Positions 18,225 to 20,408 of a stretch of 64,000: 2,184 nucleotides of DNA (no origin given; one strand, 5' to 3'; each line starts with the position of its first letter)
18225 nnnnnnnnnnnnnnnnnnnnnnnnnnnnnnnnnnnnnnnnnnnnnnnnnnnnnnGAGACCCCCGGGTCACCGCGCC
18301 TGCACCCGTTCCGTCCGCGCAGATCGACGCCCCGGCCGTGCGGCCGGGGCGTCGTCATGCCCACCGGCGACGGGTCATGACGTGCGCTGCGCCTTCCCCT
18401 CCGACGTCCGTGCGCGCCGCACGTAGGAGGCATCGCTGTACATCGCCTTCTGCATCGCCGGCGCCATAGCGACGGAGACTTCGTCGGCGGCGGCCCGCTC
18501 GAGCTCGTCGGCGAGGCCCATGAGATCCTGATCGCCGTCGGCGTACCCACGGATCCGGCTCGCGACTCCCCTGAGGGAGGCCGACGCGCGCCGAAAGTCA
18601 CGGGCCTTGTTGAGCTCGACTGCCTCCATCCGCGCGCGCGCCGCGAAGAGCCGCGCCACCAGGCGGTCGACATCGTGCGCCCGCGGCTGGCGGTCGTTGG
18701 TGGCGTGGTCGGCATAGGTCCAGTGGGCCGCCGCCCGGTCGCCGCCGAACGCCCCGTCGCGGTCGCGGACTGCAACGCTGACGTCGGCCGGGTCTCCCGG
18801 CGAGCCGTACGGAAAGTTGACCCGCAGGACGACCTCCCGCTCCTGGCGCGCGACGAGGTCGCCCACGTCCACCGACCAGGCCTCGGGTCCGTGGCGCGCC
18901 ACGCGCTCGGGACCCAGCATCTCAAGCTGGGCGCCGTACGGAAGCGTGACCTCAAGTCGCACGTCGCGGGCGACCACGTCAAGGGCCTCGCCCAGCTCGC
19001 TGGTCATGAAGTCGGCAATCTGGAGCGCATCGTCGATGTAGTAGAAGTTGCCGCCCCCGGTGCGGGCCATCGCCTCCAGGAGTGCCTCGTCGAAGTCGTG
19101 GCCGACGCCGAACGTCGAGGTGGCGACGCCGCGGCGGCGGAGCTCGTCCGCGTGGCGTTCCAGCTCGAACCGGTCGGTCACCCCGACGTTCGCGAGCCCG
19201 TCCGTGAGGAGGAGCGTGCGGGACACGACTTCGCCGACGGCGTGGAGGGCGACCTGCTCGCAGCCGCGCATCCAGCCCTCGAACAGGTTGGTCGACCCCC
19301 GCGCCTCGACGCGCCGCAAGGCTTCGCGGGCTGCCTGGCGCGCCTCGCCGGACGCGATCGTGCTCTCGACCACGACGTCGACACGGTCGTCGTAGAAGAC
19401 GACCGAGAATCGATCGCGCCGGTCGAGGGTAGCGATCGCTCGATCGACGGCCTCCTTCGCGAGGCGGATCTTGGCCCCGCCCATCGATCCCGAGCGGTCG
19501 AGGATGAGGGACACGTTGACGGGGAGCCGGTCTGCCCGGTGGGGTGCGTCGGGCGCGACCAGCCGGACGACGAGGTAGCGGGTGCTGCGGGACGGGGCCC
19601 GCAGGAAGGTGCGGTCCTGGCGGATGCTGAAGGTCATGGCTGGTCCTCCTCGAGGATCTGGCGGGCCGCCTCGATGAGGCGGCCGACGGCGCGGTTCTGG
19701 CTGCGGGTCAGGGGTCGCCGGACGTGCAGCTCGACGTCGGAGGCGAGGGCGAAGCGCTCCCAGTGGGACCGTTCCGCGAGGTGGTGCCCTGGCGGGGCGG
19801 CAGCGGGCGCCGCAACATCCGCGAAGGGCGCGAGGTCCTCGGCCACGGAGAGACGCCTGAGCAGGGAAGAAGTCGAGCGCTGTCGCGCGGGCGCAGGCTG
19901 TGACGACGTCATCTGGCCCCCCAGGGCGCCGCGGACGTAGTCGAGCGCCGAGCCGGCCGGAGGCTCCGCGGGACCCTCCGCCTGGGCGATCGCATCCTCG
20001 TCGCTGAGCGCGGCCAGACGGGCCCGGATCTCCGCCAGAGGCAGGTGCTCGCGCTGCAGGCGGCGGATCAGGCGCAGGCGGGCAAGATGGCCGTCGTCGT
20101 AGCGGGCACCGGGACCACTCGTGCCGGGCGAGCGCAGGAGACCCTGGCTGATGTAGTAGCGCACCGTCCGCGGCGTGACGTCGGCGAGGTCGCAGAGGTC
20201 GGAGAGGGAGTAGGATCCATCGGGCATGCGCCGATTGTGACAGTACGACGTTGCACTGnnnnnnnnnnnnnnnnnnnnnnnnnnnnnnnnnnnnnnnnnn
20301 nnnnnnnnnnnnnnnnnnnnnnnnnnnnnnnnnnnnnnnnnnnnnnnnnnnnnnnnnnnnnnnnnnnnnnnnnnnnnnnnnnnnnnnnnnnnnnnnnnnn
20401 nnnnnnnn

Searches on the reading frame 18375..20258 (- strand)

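Call 25: search_protein_families(library=pfam, proteins=[window:18375-20258:-], max_evalue=0.00001)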
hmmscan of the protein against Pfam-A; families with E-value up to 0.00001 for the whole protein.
window:18375-20258:- (627 aa): 3 families
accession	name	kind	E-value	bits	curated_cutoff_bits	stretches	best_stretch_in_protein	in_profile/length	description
PF00092.34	VWA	-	5.4e-19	69.5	23.8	1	248-417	1-171/174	von Willebrand factor type A domain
PF13519.12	VWA_2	-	2.7e-10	41.3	27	1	251-354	3-106/107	von Willebrand factor type A domain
PF13768.12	VWA_3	-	6.6e-09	36.4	27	1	248-405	2-153/155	von Willebrand factor type A domain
